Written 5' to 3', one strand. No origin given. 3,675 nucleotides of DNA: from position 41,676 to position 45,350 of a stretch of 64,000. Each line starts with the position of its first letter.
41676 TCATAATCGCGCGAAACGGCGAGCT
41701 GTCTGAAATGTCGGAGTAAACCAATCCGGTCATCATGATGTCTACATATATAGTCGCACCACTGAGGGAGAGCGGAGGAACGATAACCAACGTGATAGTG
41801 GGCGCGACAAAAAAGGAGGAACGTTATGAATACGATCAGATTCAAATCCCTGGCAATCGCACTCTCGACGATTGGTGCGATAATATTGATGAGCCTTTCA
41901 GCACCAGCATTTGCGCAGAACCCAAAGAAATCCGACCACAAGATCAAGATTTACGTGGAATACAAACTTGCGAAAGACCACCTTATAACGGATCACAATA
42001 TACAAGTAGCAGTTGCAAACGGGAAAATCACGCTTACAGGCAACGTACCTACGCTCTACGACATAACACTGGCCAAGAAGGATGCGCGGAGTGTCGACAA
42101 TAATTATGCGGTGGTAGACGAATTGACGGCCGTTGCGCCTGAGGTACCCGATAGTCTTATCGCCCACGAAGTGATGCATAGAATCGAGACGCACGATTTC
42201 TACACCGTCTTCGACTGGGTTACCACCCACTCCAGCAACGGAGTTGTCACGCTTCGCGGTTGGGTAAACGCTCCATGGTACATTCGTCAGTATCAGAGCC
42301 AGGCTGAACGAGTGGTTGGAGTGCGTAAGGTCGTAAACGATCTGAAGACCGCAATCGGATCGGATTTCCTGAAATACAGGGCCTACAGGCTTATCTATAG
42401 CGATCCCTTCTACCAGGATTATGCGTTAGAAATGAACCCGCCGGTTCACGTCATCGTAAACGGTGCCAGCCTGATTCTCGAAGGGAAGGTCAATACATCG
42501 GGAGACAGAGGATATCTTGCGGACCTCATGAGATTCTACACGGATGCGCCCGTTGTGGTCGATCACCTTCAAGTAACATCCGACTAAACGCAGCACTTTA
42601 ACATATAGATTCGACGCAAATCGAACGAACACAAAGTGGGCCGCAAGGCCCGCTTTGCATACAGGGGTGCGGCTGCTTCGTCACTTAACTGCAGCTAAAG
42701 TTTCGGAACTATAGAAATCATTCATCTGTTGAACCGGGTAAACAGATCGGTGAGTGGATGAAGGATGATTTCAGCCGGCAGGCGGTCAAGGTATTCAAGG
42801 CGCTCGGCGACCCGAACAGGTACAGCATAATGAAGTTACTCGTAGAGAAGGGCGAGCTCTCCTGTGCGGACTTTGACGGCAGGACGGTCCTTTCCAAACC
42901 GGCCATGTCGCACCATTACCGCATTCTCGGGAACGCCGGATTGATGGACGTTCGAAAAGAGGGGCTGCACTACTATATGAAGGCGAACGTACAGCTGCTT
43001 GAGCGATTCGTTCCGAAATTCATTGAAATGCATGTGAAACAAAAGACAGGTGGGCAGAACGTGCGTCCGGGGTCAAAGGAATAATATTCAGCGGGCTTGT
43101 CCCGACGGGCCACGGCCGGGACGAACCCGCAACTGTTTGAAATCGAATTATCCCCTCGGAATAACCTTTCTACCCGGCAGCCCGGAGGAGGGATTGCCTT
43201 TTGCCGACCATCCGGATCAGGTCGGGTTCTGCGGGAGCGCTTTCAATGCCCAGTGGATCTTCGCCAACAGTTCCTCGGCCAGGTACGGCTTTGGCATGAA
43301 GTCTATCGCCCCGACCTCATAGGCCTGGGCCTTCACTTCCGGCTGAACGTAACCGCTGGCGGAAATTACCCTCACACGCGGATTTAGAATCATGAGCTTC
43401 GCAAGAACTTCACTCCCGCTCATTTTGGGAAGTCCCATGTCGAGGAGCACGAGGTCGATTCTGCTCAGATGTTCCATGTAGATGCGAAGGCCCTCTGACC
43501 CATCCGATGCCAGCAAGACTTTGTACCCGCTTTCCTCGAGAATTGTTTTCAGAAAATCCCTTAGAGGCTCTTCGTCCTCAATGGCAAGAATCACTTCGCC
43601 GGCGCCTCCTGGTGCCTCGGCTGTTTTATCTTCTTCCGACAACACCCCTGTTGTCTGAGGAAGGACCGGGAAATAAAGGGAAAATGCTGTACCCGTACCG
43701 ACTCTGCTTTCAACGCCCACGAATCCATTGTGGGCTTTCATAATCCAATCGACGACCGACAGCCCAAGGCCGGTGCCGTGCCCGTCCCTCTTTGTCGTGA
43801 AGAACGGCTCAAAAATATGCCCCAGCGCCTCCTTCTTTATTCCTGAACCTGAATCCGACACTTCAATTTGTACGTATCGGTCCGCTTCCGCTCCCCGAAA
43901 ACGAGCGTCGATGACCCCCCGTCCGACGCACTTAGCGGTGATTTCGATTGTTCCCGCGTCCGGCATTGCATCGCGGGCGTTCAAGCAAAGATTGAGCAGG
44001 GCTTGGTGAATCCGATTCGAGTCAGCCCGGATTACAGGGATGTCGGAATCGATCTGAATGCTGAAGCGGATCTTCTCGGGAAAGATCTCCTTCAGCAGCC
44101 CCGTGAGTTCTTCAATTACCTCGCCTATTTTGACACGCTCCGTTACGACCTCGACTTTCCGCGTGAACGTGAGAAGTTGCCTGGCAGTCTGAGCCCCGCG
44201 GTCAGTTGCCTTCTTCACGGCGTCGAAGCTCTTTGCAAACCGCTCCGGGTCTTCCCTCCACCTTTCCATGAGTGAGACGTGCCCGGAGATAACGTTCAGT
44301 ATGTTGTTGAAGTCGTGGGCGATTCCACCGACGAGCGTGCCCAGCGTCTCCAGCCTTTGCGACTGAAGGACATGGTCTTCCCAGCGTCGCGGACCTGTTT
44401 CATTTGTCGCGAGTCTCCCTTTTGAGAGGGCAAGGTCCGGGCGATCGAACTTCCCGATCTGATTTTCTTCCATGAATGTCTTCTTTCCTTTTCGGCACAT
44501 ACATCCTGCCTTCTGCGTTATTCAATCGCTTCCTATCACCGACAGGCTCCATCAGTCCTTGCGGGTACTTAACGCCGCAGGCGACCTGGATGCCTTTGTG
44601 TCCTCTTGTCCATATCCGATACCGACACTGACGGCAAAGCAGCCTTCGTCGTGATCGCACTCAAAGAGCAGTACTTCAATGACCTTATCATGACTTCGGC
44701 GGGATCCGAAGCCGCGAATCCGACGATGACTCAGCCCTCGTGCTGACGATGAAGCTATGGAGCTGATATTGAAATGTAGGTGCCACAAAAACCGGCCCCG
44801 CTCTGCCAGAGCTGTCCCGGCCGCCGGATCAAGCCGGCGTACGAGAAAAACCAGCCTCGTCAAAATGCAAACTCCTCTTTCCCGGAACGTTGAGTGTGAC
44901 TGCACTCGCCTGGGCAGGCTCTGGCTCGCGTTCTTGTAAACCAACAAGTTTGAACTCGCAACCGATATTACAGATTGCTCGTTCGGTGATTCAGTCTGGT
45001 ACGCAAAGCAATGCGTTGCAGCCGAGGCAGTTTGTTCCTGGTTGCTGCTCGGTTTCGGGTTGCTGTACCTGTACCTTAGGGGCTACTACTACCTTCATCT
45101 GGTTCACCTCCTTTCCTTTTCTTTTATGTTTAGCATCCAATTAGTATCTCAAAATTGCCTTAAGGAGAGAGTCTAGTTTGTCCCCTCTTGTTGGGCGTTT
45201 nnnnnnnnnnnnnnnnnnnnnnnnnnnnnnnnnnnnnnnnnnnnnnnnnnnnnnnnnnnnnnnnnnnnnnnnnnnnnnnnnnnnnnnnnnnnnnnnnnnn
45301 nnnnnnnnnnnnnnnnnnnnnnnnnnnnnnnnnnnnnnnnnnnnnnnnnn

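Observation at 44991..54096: Possible two-tier sigma-54 cascade: kinase/NtrC-type regulator, then ABC exporter plus receiver-less activator, then rSAM and peptide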

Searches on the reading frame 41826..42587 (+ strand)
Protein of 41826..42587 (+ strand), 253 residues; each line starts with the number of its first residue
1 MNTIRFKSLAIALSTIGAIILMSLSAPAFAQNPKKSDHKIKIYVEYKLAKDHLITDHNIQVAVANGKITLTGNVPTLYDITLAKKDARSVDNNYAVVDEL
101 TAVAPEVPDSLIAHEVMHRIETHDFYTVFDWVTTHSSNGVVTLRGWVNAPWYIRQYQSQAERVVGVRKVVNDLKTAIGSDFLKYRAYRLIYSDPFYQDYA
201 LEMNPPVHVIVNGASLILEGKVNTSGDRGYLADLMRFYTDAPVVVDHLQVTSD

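Call 5: search_protein_families(library=ncbifam, proteins=[window:41826-42587:+], max_evalue=0.01)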
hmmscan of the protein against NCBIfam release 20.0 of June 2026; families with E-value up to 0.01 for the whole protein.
window:41826-42587:+ (253 aa): 3 families
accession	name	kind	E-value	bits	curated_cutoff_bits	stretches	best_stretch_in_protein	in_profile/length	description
NF007858.0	PRK10568.1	equivalog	7e-07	29.1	174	0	42-101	144-203/206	molecular chaperone OsmY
NF008247.1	PRK11023.1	equivalog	0.00019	21.3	184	1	37-171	48-186/192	division/outer membrane stress-associated lipid-binding lipoprotein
NF051434.1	ArfA_OmpATb_N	equivalog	0.0002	21.6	81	0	60-174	3-113/114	channel-forming protein ArfA/OmpATb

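Call 82: search_protein_families(library=pfam, proteins=[window:41826-42587:+], max_evalue=0.1)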
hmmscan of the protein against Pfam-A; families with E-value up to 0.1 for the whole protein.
window:41826-42587:+ (253 aa): 1 family
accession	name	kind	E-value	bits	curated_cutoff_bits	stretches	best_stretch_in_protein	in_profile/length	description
PF04972.22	BON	-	8.7e-20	71.2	27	2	44-102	9-67/69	BON domain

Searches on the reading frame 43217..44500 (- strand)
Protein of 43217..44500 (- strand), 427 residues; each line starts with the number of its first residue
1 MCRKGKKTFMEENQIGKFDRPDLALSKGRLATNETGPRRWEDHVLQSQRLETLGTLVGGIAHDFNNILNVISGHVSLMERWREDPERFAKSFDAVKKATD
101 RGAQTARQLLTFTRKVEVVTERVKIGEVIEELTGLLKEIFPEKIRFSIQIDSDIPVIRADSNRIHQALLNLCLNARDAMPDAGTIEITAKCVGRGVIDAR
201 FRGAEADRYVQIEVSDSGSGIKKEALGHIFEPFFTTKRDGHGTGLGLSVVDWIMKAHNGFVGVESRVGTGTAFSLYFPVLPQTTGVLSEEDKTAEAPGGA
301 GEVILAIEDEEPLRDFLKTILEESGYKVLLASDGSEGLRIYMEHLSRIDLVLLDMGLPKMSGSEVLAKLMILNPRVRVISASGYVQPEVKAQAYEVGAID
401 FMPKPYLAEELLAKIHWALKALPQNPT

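Call 3: search_protein_families(library=pfam, proteins=[window:43217-44500:-], max_evalue=0.01)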
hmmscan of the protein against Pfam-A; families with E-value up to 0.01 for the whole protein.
window:43217-44500:- (427 aa): 5 families
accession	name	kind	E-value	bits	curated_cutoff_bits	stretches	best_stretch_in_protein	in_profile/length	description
PF02518.31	HATPase_c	-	3.1e-24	86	26.4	1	160-279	2-109/111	Histidine kinase-, DNA gyrase B-, and HSP90-like ATPase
PF00072.30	Response_reg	-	4.7e-22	78.7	30.2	1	304-415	1-110/111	Response regulator receiver domain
PF00512.31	HisKA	-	1.2e-09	38.5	26.9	1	53-115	2-63/66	His Kinase A (phospho-acceptor) domain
PF10090.15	HPTransfase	-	0.0018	18.5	22.9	1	131-190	3-58/123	Histidine phosphotransferase C-terminal domain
PF08824.15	Serine_rich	-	0.0064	16.9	26.9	0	77-124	27-74/157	Serine rich protein interaction domain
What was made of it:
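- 43217..44500 (-): Soluble hybrid histidine kinase-receiver with no sensor domain. It is always the next gene in orthologues. Its role is unknown, and it may not belong to the circuit. Pfam HisKA, HATPase_c and Response_reg (call 3).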

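Call 5: search_protein_families(library=ncbifam, proteins=[window:43217-44500:-], max_evalue=0.01)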
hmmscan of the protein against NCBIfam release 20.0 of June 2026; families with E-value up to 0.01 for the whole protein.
window:43217-44500:- (427 aa): 150 families (the best 25 are shown)
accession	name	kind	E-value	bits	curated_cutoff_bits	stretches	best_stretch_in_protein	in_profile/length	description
NF046020.1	HisKinCckABruc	equivalog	1.6e-84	284.3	1000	1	34-416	461-864/868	cell cycle histidine kinase CckA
NF010076.0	PRK13557.1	subfamily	5.6e-81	272.6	631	1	38-420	148-534/540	histidine kinase famiy protein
NF010411.0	PRK13837.1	equivalog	3.1e-75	253.7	647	1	39-420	436-813/828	two-component system VirA-like sensor kinase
NF046026.1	HisKinCckACaul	equivalog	5.2e-72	243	1000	1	40-417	289-674/678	cell cycle histidine kinase CckA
NF008468.0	PRK11360.1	equivalog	2.3e-54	184.8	646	1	37-283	380-612/616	two-component system sensor histidine kinase AtoS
NF052574.1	HisKinEspCMyxo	equivalog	1.1e-43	149.6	1200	1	43-420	407-784/785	serine histidine kinase EspC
NF007688.0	PRK10364.1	equivalog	1.5e-42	146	479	1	39-280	226-452/460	two-component system sensor histidine kinase ZraS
NF047466.1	hybrid_RR_LvrB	exception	9.1e-38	130.4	500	1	41-279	140-376/377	hybrid histidine kinase/response regulator LvrB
NF052573.1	HisKinEspAMyxo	equivalog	3.3e-36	124.6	1400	1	38-376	369-705/755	serine histidine kinase EspA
TIGR02956.1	TMAO_torS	equivalog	4.8e-33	114.3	676.5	1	117-420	531-821/967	TMAO reductase system sensor histidine kinase/response regulator TorS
NF046044.1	PnpS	equivalog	5.4e-29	101.4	400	1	60-278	177-390/390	two-component system histidine kinase PnpS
NF038348.1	T2SS_HK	subfamily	1.4e-28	99.7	450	2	152-279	460-573/574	histidine kinase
NF047497.1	HK_LIC_12097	equivalog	4.7e-28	98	500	1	38-279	135-366/367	LIC_12097 family sensor histidine kinase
NF008302.0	PRK11091.1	equivalog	2.8e-27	95.2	838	1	114-370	347-592/779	aerobic respiration two-component sensor histidine kinase ArcB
TIGR02966.1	phoR_proteo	equivalog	4e-26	91.8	334.2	1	55-277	116-333/333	phosphate regulon sensor histidine kinase PhoR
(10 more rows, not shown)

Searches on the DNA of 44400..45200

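Call 29: search_rna_families(source=window, start=44400, end=45200, threshold=evalue, max_evalue=1)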
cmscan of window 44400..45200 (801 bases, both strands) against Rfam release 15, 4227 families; matches with E-value up to 1: 3.
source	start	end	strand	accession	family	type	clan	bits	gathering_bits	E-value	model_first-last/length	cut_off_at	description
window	44721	44768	+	RF01138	sR23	Gene; snRNA; snoRNA; CD-box;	-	18.8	45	0.032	1-54/54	no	Small nucleolar RNA sR23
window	44721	44768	+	RF01141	sR18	Gene; snRNA; snoRNA; CD-box;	-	18.1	45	0.17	1-56/56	no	Small nucleolar RNA sR18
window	45078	45123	-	RF01867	CC2171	Gene; sRNA;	-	17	75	0.32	1-159/159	no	caulobacter sRNA CC2171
